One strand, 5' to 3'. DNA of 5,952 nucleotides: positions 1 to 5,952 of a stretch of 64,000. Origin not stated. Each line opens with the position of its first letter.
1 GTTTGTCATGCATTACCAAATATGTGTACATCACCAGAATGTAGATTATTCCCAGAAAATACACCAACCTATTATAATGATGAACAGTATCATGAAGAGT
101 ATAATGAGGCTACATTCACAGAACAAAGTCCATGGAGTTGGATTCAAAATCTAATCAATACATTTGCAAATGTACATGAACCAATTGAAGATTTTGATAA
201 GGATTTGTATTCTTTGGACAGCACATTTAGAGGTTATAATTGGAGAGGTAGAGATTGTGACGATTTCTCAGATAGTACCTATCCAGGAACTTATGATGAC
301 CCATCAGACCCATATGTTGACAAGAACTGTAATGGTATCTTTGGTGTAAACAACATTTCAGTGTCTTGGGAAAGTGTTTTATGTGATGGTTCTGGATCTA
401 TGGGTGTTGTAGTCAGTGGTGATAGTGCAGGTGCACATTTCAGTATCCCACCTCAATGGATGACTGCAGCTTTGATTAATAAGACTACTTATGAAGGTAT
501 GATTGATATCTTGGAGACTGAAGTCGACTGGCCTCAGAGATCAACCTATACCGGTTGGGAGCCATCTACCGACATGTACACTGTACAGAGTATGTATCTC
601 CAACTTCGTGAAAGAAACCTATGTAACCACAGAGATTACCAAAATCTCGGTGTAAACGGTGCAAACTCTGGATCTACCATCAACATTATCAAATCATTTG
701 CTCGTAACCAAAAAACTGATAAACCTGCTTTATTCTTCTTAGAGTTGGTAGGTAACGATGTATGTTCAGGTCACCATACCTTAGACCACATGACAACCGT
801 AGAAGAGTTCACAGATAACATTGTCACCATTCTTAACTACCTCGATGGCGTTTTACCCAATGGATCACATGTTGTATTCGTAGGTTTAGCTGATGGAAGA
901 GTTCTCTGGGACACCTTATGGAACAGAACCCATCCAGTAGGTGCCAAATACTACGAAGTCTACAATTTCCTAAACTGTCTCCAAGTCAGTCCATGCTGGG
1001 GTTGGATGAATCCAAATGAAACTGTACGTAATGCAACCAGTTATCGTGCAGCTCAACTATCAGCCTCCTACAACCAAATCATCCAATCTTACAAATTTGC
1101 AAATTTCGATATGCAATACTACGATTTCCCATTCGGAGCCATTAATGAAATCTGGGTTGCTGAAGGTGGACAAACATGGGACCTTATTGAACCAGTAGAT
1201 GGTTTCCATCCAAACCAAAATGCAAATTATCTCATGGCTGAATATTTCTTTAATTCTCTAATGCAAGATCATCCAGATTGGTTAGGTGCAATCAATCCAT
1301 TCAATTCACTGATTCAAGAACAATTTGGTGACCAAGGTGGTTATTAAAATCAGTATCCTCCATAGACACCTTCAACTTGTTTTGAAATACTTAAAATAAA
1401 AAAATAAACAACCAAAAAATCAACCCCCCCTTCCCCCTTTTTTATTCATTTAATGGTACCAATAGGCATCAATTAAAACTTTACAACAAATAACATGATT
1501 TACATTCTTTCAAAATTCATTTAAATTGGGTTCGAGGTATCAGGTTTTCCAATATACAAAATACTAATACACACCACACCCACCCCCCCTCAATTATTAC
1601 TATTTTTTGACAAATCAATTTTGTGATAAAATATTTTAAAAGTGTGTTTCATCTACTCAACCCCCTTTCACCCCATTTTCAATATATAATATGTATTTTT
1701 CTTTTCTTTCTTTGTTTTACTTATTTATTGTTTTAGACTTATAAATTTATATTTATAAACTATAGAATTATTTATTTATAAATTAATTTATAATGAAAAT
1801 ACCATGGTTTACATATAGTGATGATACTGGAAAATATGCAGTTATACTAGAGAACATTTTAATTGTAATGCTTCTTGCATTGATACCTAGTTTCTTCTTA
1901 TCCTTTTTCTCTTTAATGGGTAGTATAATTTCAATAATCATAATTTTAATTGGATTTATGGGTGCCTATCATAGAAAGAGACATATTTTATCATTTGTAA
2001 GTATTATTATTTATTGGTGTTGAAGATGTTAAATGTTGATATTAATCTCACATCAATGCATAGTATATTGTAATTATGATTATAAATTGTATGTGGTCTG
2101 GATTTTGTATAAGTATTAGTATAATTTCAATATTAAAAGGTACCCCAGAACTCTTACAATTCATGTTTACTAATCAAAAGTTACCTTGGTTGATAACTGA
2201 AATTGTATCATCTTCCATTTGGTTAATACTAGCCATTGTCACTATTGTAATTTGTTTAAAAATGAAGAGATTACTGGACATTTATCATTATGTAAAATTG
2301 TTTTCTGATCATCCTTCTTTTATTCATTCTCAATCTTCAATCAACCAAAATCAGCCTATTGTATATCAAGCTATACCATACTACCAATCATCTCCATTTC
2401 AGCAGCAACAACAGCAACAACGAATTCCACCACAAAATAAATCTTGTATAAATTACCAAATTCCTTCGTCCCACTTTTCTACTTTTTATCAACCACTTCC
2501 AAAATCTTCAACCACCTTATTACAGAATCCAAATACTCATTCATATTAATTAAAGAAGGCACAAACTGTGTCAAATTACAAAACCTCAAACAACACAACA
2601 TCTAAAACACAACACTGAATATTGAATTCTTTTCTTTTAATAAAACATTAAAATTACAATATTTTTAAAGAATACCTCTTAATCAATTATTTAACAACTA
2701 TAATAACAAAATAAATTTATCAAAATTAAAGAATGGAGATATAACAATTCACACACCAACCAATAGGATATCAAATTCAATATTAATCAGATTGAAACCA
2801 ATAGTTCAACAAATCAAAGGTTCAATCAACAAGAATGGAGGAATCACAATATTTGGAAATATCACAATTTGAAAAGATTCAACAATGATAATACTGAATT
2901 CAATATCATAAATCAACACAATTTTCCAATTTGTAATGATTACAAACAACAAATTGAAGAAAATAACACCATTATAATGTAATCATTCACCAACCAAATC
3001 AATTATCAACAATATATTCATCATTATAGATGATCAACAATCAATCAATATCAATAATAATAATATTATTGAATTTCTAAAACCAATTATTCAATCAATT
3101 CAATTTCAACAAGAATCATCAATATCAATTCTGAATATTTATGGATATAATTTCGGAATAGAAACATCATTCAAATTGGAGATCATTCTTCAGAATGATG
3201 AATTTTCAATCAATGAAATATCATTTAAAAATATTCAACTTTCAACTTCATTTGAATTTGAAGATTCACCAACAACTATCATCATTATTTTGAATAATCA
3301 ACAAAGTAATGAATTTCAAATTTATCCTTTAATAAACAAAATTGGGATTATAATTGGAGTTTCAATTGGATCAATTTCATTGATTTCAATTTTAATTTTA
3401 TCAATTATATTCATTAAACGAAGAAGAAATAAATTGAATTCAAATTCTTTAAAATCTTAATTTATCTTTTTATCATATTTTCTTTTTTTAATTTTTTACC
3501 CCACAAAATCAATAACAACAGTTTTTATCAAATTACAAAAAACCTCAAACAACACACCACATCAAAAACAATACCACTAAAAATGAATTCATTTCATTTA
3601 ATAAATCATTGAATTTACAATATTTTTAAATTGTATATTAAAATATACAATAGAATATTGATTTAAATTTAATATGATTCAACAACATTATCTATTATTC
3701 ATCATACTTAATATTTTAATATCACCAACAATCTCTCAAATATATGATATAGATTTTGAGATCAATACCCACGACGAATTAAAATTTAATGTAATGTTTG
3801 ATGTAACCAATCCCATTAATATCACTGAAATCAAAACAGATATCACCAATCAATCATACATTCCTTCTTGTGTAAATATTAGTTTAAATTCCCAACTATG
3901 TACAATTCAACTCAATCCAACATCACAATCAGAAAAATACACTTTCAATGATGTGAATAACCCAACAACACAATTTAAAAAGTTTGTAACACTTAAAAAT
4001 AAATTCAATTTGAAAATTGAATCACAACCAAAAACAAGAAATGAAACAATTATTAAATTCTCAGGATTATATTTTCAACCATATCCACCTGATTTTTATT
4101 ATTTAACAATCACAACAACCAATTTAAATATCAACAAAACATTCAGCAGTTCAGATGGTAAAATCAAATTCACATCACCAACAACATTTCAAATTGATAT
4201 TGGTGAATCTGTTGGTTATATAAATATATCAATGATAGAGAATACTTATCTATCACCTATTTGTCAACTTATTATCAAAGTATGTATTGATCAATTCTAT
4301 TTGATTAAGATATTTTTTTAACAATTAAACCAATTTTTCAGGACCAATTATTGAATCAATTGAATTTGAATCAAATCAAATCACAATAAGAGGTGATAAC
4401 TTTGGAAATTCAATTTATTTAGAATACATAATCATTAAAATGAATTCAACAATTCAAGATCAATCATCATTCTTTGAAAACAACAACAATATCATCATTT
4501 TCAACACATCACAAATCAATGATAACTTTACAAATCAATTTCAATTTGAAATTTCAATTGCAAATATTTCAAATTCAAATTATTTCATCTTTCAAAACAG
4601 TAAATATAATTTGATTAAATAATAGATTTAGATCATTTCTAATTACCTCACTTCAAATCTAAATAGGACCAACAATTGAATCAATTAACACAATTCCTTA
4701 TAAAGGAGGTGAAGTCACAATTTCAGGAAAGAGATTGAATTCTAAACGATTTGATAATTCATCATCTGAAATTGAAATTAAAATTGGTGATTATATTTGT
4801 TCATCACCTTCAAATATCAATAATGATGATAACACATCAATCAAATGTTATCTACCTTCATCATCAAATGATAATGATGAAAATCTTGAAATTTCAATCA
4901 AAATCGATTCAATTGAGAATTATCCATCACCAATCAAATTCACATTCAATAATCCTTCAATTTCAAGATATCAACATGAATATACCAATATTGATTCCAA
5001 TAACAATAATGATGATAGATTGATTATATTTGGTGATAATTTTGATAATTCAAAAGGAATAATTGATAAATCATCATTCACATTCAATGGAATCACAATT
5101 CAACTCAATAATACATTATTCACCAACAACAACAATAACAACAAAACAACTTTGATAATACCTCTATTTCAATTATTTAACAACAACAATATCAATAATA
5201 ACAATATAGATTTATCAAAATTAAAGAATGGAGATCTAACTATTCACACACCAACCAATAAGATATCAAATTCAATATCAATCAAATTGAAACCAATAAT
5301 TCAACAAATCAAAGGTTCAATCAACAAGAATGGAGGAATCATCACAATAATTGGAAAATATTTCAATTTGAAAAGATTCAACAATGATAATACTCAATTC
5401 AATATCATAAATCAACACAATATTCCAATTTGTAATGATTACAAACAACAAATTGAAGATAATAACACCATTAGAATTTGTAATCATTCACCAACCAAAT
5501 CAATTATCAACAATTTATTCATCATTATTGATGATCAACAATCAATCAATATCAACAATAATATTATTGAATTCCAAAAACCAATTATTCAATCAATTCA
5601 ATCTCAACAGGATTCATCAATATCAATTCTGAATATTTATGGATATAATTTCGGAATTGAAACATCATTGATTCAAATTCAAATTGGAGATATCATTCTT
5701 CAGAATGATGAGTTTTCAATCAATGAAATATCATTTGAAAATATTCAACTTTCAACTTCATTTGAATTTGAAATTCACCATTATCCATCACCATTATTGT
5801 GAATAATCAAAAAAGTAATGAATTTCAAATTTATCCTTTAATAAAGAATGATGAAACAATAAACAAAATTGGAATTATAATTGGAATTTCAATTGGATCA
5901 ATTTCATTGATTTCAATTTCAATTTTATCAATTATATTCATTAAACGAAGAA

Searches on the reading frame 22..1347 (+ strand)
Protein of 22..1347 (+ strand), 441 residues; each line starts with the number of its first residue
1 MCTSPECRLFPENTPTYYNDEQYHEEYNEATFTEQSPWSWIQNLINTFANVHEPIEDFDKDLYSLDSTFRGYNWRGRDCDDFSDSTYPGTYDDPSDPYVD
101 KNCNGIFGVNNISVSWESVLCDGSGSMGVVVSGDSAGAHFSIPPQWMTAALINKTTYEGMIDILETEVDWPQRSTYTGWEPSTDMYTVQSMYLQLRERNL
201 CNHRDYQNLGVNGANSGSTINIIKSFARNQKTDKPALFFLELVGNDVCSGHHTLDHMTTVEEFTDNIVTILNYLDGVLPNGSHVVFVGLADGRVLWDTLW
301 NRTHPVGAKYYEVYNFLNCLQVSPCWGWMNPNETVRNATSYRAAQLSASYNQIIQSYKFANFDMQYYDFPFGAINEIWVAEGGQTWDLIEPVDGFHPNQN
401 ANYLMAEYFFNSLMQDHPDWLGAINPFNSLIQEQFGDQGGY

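Call 54: search_protein_families(library=pfam, proteins=[window:22-1347:+], max_evalue=0.001)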
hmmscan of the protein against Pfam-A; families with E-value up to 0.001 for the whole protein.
window:22-1347:+ (441 aa): 2 families
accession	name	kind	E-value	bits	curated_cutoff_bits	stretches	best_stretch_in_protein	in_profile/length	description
PF00657.28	Lipase_GDSL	-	9.9e-13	49.1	23.6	1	192-409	35-208/208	GDSL-like Lipase/Acylhydrolase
PF13472.12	Lipase_GDSL_2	-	6e-05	24.1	32.9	1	194-399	26-173/178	GDSL-like Lipase/Acylhydrolase family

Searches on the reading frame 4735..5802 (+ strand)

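Call 7: search_protein_families(library=pfam, proteins=[window:4735-5802:+], max_evalue=0.01)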
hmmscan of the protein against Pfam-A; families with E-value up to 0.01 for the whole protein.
window:4735-5802:+ (355 aa): 1 family
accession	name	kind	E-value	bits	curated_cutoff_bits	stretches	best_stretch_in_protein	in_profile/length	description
PF01833.30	TIG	-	3.5e-05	24.1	20.9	1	5-70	25-83/84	IPT/TIG domain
